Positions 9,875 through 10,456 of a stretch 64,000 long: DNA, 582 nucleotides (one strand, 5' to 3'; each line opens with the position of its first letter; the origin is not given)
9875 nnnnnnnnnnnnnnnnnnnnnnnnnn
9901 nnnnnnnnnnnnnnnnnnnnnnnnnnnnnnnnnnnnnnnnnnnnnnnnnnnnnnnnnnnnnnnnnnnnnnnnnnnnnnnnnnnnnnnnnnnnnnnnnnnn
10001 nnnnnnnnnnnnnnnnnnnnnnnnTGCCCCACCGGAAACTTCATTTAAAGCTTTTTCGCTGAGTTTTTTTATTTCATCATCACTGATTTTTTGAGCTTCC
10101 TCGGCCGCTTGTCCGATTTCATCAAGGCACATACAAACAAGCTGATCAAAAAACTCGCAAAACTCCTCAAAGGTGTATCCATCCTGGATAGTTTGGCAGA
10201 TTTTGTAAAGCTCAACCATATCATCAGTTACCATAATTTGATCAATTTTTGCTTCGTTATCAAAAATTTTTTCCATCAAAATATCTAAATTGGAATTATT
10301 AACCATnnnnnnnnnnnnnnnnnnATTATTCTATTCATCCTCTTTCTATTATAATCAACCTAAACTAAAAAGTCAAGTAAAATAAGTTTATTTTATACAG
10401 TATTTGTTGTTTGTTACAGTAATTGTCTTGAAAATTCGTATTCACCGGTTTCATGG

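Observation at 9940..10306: Nif11-like domain and double-glycine leader motif on the N-terminus of a ~780-aa AAA+ ATPase, followed by an internal signal-peptide-like start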

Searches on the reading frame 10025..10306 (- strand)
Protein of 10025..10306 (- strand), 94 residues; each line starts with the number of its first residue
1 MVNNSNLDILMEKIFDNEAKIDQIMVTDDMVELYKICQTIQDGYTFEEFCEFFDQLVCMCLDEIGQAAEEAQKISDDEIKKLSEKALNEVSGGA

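Call 22: search_protein_representatives(alignment_id=A2)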
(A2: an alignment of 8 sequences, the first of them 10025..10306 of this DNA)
Query: 8 sequences, 93 profile positions. Proteins with E-value up to 0.001 (for the whole library): 66; up to 1e-10: 7; up to 1e-30: 4. The best 66 are listed.
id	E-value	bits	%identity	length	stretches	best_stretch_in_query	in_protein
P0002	8.6e-43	160.6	-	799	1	1-93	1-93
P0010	8.9e-40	150.9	-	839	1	1-93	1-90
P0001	2.2e-39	149.7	-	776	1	1-93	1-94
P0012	2.5e-39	149.5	-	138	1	1-93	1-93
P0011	1.7e-29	118.0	-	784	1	1-93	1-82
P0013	1.9e-21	92.2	-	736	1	3-93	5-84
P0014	3.4e-17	78.6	-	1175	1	1-85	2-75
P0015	1.3e-10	57.5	-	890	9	6-69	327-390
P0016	7.6e-10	55.0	-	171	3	2-53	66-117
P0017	9.5e-08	48.3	-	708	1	12-93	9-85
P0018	1.7e-07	47.5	-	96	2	1-56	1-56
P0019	4.1e-07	46.3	-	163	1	4-92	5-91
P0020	1.2e-06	44.8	-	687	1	1-93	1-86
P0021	3.1e-06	43.4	-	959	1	4-64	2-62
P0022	3.8e-06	43.2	-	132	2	4-61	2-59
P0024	4.7e-06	42.9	-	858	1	3-62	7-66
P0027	5.4e-06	42.7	-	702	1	14-92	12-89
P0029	1.0e-05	41.8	-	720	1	4-71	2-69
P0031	1.3e-05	41.4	-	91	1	4-88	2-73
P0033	1.4e-05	41.3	-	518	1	3-64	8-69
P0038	1.9e-05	40.9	-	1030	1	4-73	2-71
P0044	4.7e-05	39.7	-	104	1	4-61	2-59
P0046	8.1e-05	38.9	-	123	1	5-92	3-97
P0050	1.6e-04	38.0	-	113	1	4-73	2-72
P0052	1.7e-04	37.9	-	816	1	3-92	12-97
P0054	1.9e-04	37.7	-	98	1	4-73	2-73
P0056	2.1e-04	37.6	-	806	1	4-71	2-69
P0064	5.5e-04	36.2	-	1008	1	4-65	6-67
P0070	8.4e-04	35.7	-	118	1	4-60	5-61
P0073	9.5e-04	35.5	-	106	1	1-72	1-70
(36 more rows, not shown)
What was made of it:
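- Checked: A profile of the first 94 residues finds 66 proteins at E<=1e-3 in 1.84 billion, nearly all matched at their extreme N-terminus (call 22).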

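Call 30: find_encoding_contigs(protein=P0014, flank=10000, max_places=3)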
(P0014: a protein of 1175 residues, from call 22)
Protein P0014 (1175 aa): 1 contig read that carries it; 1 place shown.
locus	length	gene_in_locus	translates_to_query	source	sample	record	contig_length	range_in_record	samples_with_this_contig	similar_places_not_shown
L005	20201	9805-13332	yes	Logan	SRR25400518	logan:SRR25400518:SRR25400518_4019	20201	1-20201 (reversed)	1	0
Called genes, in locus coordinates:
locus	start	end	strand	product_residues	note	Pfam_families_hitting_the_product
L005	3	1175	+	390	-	?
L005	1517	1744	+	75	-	-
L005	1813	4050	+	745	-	-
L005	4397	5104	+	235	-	PF02397:Bac_transf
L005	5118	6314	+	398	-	PF01041:DegT_DnrJ_EryC1, PF00155:Aminotran_1_2 (weak), PF01053:Cys_Met_Meta_PP (weak)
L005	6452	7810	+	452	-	PF04932:Wzy_C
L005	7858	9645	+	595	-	PF02878:PGM_PMM_I, PF02879:PGM_PMM_II, PF02880:PGM_PMM_III, PF00408:PGM_PMM_IV (weak)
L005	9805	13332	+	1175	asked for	PF00004:AAA (weak), PF07724:AAA_2 (weak), PF13401:AAA_22 (weak)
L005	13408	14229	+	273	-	PF02578:Cu-oxidase_4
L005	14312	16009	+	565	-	PF18425:CspB_prodomain, PF00082:Peptidase_S8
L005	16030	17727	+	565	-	PF00082:Peptidase_S8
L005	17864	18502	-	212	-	-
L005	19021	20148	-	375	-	-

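Call 31: search_protein_families(library=pfam, proteins=[P0017, P0020, P0021, P0024, P0027, P0029, P0033, P0038, P0064, P0052], max_evalue=0.0001)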
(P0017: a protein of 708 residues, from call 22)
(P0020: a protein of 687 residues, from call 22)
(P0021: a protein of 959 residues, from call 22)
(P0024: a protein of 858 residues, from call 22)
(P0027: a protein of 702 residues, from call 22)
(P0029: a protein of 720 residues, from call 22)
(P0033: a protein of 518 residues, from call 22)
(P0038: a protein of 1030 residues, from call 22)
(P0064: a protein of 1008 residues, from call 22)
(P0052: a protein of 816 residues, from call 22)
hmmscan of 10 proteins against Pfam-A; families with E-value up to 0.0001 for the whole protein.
P0017 (708 aa): 2 families
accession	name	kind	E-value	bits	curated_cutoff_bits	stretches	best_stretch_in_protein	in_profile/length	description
PF00004.35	AAA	-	3.7e-09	37.5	21.2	1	396-523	1-110/131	ATPase family associated with various cellular activities (AAA)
PF07724.20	AAA_2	-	9.6e-05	22.9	27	0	395-530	5-132/166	AAA domain (Cdc48 subfamily)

P0020 (687 aa): 1 family
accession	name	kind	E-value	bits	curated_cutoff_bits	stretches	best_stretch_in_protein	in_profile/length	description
PF00004.35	AAA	-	1.7e-07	32.2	21.2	1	408-540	2-112/131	ATPase family associated with various cellular activities (AAA)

P0021 (959 aa): 1 family
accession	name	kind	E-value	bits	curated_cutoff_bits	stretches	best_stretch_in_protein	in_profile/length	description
PF07435.16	YycH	-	4.2e-05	23.2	27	1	83-194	220-327/438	YycH protein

P0024 (858 aa): 1 family
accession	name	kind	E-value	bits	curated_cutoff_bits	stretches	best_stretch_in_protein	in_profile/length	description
PF00004.35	AAA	-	1.4e-06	29.3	21.2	1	489-581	3-73/131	ATPase family associated with various cellular activities (AAA)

P0027 (702 aa): 2 families
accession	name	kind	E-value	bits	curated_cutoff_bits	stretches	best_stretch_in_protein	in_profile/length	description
PF00004.35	AAA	-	6.6e-09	36.7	21.2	1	368-498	2-112/131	ATPase family associated with various cellular activities (AAA)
PF07724.20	AAA_2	-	9.1e-05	23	27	1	366-541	5-165/166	AAA domain (Cdc48 subfamily)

P0029 (720 aa): 0 families

P0033 (518 aa): 1 family
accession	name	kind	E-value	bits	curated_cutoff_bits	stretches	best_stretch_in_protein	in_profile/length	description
PF00443.35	UCH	-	1.7e-26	93.8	23.9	1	199-514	2-254/254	Ubiquitin carboxyl-terminal hydrolase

P0038 (1030 aa): 0 families

P0064 (1008 aa): 2 families
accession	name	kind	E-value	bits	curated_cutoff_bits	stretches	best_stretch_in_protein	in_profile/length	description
PF00443.35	UCH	-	6.8e-15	55.8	23.9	1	192-673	2-246/254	Ubiquitin carboxyl-terminal hydrolase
PF01661.27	Macro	-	2.9e-11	43.8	22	1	809-933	1-108/118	Macro domain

P0052 (816 aa): 1 family
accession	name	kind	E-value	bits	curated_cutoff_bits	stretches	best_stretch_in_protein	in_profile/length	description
PF00004.35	AAA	-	4.4e-06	27.6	21.2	1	355-511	1-119/131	ATPase family associated with various cellular activities (AAA)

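Call 32: find_encoding_contigs(protein=P0064, flank=10000, max_places=2)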
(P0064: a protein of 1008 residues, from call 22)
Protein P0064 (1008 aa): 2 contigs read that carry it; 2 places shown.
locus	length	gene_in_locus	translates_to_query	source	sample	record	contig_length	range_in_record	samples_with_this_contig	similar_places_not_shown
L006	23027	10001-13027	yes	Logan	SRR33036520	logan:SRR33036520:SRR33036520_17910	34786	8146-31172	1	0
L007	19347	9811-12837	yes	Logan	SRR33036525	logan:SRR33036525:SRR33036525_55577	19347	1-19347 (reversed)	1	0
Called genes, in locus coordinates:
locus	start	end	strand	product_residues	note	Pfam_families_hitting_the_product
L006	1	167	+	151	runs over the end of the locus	PF13581:HATPase_c_2, PF02518:HATPase_c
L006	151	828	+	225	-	PF04542:Sigma70_r2, PF04539:Sigma70_r3 (faint), PF04545:Sigma70_r4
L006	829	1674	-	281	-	PF14527:LAGLIDADG_WhiA, PF02650:HTH_WhiA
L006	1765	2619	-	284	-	PF01565:FAD_binding_4, PF02873:MurB_C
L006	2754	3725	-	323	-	PF02603:Hpr_kinase_N, PF07475:Hpr_kinase_C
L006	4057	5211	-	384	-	-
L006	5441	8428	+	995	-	PF00672:HAMP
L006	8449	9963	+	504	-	PF02493:MORN (faint)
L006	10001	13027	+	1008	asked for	PF00443:UCH, PF01661:Macro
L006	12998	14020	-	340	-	-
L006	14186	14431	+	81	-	PF07873:YabP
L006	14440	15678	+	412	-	PF06898:YqfD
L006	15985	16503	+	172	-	PF02130:YbeY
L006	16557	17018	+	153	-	PF01219:DAGK_prokar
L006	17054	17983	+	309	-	PF00009:GTP_EFTU, PF01926:MMR_HSR1, PF02421:FeoB_N, PF03193:RsgA_GTPase (faint), PF04548:AIG1 (weak), PF00350:Dynamin_N (faint), PF07650:KH_2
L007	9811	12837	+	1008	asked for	PF00443:UCH, PF01661:Macro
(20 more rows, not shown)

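Call 33: find_encoding_contigs(protein=P0033, flank=10000, max_places=2)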
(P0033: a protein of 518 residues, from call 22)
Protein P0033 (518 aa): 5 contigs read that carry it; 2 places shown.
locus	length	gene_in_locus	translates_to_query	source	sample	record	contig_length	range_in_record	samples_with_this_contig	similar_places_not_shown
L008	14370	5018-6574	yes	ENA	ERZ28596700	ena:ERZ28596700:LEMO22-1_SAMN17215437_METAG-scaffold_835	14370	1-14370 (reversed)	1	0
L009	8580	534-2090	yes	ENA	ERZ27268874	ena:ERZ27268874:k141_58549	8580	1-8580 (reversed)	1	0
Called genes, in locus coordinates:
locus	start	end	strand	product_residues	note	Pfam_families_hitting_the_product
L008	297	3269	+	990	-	PF00672:HAMP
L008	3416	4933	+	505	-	PF02493:MORN (faint)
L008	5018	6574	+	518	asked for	PF00443:UCH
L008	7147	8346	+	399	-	PF07833:Cu_amine_oxidN1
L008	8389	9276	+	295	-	PF14065:Pvc16_N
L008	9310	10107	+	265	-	-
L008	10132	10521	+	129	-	PF14107:DUF4280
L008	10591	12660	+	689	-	PF22977:WHD (faint), PF13191:AAA_16 (faint), PF13173:AAA_14 (faint), PF13401:AAA_22 (faint), PF00004:AAA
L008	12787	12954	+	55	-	-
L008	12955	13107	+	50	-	-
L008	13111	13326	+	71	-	-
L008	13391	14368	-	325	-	?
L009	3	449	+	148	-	?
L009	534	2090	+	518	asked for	PF00443:UCH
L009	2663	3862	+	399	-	PF07833:Cu_amine_oxidN1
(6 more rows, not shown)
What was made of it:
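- One USP-like member is next to contractile-injection-system-like genes (call 33).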

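Call 34: find_encoding_contigs(protein=P0017, flank=10000, max_places=2)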
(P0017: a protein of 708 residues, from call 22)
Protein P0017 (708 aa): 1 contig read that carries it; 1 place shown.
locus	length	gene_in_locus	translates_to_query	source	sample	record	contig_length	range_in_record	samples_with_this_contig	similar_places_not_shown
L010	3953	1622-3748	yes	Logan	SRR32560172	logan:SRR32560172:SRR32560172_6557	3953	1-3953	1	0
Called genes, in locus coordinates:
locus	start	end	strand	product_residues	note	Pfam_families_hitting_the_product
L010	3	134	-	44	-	?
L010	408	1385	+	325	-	PF01183:Glyco_hydro_25, PF23446:LysM1_NFP_LYK (faint), PF23473:LysM3_LYK4_5 (faint), PF01476:LysM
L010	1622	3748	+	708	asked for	PF00004:AAA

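Call 35: search_protein_families(library=ncbifam, proteins=[P0044, P0050, P0054, P0073, P0070, P0046, P0022, P0019, P0018, P0031], max_evalue=0.01)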
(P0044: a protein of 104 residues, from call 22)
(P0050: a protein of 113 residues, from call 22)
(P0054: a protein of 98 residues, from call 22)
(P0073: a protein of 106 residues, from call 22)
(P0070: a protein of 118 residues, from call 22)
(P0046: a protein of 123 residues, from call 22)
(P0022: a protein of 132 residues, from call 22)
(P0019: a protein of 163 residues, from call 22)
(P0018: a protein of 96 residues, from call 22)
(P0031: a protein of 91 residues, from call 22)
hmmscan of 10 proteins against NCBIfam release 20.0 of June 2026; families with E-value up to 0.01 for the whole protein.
P0044 (104 aa): 1 family
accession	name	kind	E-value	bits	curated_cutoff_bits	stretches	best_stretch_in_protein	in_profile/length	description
TIGR03798.1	leader_Nif11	subfamily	4.2e-08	33.3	32.3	1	3-75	4-68/68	Nif11-like leader peptide family RiPP precursor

P0050 (113 aa): 1 family
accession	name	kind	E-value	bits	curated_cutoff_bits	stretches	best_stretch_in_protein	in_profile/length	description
TIGR03798.1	leader_Nif11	subfamily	2.6e-06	27.6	32.3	1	3-76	4-68/68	Nif11-like leader peptide family RiPP precursor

P0054 (98 aa): 2 families
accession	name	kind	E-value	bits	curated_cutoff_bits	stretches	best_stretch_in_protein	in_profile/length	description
TIGR03798.1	leader_Nif11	subfamily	1.2e-05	25.5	32.3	1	3-77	4-68/68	Nif11-like leader peptide family RiPP precursor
TIGR01245.1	trpD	equivalog_domain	0.0011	18.3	199.05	1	25-97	28-98/330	anthranilate phosphoribosyltransferase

P0073 (106 aa): 1 family
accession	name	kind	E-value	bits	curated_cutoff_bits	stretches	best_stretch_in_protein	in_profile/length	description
TIGR03798.1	leader_Nif11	subfamily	2.6e-10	40.4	32.3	1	5-75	4-68/68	Nif11-like leader peptide family RiPP precursor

P0070 (118 aa): 1 family
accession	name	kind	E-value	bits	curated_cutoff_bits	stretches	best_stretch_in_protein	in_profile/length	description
TIGR01424.1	gluta_reduc_2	equivalog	0.0055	15.3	606.05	1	7-54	385-432/446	glutathione-disulfide reductase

P0046 (123 aa): 1 family
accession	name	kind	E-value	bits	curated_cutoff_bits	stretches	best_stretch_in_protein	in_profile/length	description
TIGR03798.1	leader_Nif11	subfamily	0.00031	20.9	32.3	0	3-97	4-68/68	Nif11-like leader peptide family RiPP precursor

P0022 (132 aa): 1 family
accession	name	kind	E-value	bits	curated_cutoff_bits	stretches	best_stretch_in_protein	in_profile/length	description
TIGR03798.1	leader_Nif11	subfamily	0.0016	18.6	32.3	0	93-112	53-68/68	Nif11-like leader peptide family RiPP precursor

P0019 (163 aa): 0 families

P0018 (96 aa): 1 family
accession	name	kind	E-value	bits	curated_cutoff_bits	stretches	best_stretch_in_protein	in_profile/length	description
TIGR01847.1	bacteriocin_sig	domain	0.0098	16.4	15.7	0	64-75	4-15/15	bacteriocin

P0031 (91 aa): 0 families
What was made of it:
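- P0073 and P0044 pass the TIGR03798 cut-off at 40.4 and 33.3 bits against 32.3 (calls 22, 35).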

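Call 40: find_related_loci(query=A2, collection=genome_contigs, flank=10000)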
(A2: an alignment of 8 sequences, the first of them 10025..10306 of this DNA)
Query A2 (94 aa) in genome_contigs; peptide patterns used: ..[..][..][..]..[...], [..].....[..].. (x = any residue, [..] = any of these).
347 stretches matched a pattern; 4 encode a relative of the query (tblastn E <= 1e-3); 4 distinct loci.
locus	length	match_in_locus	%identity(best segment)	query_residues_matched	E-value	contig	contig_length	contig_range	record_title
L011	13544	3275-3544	64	1-94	9e-37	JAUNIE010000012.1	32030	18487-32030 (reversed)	MAG: Clostridia bacterium isolate S28M_St_metabat_20 NODE_962_length_32030_cov_8.430117, whole genome shotgun sequence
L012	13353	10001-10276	60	1-93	5e-26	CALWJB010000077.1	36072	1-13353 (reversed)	MAG: uncultured Clostridia bacterium isolate E08__bin15 genome assembly, contig: E08__k127_7909360, whole genome shotgun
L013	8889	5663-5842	38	4-63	1e-9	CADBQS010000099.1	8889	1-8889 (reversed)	MAG: uncultured Ruminococcus sp. isolate RUG14215 genome assembly, contig: RUG14215_asm_99, whole genome shotgun sequenc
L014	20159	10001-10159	38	4-56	3e-8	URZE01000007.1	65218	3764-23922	uncultured Ruminococcaceae bacterium isolate UMGS1491 genome assembly, contig: NODE_335_length_65218_cov_14.052484, whol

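Call 43: search_protein_families(library=pfam, proteins=[L014:9983-11869:+, L014:13593-17309:+, L014:12052-13272:-, L014:6321-7547:+, L014:7574-8479:+, L014:8479-9144:+, L013:5660-6151:+, L013:6132-6584:+, L013:4741-5598:+, L013:6623-7804:-], max_evalue=0.001)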
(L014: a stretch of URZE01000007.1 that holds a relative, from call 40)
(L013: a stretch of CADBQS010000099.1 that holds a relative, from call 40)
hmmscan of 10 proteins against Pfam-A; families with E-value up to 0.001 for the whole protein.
L014:9983-11869:+ (628 aa): 2 families
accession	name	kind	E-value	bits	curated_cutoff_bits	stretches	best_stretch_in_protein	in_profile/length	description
PF00004.35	AAA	-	8.3e-11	42.9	21.2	1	330-482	1-112/131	ATPase family associated with various cellular activities (AAA)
PF07724.20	AAA_2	-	1.8e-08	35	27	1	331-518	7-163/166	AAA domain (Cdc48 subfamily)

L014:13593-17309:+ (1238 aa): 6 families
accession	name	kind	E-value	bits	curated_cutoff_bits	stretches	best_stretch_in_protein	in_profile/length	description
PF00562.33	RNA_pol_Rpb2_6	-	8e-139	463.3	23.4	1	707-1093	2-373/373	RNA polymerase Rpb2, domain 6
PF04561.19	RNA_pol_Rpb2_2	-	5.9e-30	104.8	21.7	2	148-292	1-150/190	RNA polymerase Rpb2, domain 2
PF04565.21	RNA_pol_Rpb2_3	-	1.1e-29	102.9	21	1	500-568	1-68/68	RNA polymerase Rpb2, domain 3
PF04560.25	RNA_pol_Rpb2_7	-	2.2e-29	102.1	32.1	1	1095-1170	1-86/87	RNA polymerase Rpb2, domain 7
PF10385.14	RNA_pol_Rpb2_45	-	5.1e-27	94.1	28.2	1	578-645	1-66/66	RNA polymerase beta subunit external 1 domain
PF04563.20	RNA_pol_Rpb2_1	-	2.4e-19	70.1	28.2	1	35-485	2-201/203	RNA polymerase beta subunit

L014:12052-13272:- (406 aa): 4 families
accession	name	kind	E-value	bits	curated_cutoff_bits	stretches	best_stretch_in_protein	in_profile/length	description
PF00579.31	tRNA-synt_1b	-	6.5e-80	269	21.1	1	28-318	3-291/292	tRNA synthetases class I (W and Y)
PF22421.1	SYY_C-terminal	-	4e-14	52.7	27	1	332-402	9-81/83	Tyrosine--tRNA ligase SYY-like C-terminal domain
PF01479.30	S4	-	8.7e-12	45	22.8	1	347-385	6-44/48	S4 domain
PF16714.10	TyrRSs_C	-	0.0002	21.6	30.6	1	346-376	25-55/120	Tyrosyl-tRNA synthetase C-terminal domain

L014:6321-7547:+ (408 aa): 3 families
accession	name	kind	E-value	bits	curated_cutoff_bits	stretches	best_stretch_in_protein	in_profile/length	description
PF01551.29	Peptidase_M23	-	8.6e-31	106.4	28.7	1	303-402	2-96/96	Peptidase family M23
PF24568.1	CC_PcsB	-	5.8e-07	29.7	27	1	99-178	2-75/75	Peptidoglycan hydrolase PcsB, coiled-coil domain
PF11932.13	DUF3450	-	0.00025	20.9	32.6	1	26-119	14-102/241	Protein of unknown function (DUF3450)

L014:7574-8479:+ (301 aa): 1 family
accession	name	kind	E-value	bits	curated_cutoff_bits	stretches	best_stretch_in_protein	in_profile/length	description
PF03572.23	Peptidase_S41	-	2.9e-24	86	24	1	120-281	1-165/165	Peptidase family S41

L014:8479-9144:+ (221 aa): 2 families
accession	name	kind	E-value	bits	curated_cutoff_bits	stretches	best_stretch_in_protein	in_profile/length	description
PF00156.33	Pribosyltran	-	9.5e-12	44.9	26.3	1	130-219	42-124/158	Phosphoribosyl transferase domain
PF18912.6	DZR_2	-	4.6e-06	26.8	27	1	13-45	2-34/56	Double zinc ribbon domain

L013:5660-6151:+ (163 aa): 0 families

L013:6132-6584:+ (150 aa): 0 families

L013:4741-5598:+ (285 aa): 2 families
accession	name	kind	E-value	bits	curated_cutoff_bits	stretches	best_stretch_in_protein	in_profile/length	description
PF02882.25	THF_DHG_CYH_C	-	1.3e-71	239.5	27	1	122-280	1-159/160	Tetrahydrofolate dehydrogenase/cyclohydrolase, NAD(P)-binding domain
PF00763.28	THF_DHG_CYH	-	5.3e-44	149.6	32.8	1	5-119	1-115/115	Tetrahydrofolate dehydrogenase/cyclohydrolase, catalytic domain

L013:6623-7804:- (393 aa): 2 families
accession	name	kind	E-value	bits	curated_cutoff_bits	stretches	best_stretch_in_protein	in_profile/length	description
PF01168.26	Ala_racemase_N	-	5.4e-62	209.8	24.1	1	12-240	1-220/220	Alanine racemase, N-terminal domain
PF00842.27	Ala_racemase_C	-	4.4e-48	162.5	25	1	253-380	1-127/127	Alanine racemase, C-terminal domain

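Call 56: find_homologous_proteins(query=A4, max_evalue=0.001)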
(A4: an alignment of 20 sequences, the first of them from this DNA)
Query A4 (20 sequences) (93 aa, profile of the alignment): 61 proteins with E <= 0.001 among 415 candidates.
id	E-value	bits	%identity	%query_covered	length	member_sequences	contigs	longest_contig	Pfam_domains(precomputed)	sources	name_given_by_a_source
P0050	1.1e-20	91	34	57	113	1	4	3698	PF10439.16,PF07862.17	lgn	-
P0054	9.5e-20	88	36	57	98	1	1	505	-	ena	-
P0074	3.7e-19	86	31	97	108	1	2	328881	PF07862.17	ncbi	-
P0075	6.4e-19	86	29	97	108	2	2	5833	PF07862.17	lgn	-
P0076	8.6e-19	85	38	97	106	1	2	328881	-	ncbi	-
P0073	1.2e-18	85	35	67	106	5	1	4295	PF07862.17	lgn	-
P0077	1.3e-18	85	24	86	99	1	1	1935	PF07862.17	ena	-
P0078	2.8e-18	84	30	97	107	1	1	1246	PF07862.17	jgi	jgi:predicted ribosomally synthesized peptide with nif11-like leader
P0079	9.8e-18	82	28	91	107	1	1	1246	PF07862.17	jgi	jgi:predicted ribosomally synthesized peptide with nif11-like leader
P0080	1.3e-17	81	29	86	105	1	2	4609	PF07862.17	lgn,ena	-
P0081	1.4e-17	81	31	95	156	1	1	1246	PF07862.17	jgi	jgi:predicted ribosomally synthesized peptide with nif11-like leader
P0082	2.7e-17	80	31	97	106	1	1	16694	PF07862.17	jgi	jgi:predicted ribosomally synthesized peptide with nif11-like leader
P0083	4.4e-17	80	31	97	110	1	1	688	PF07862.17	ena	-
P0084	8.7e-17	79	41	52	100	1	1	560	PF07862.17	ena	-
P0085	9.4e-17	79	33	58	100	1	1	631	-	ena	-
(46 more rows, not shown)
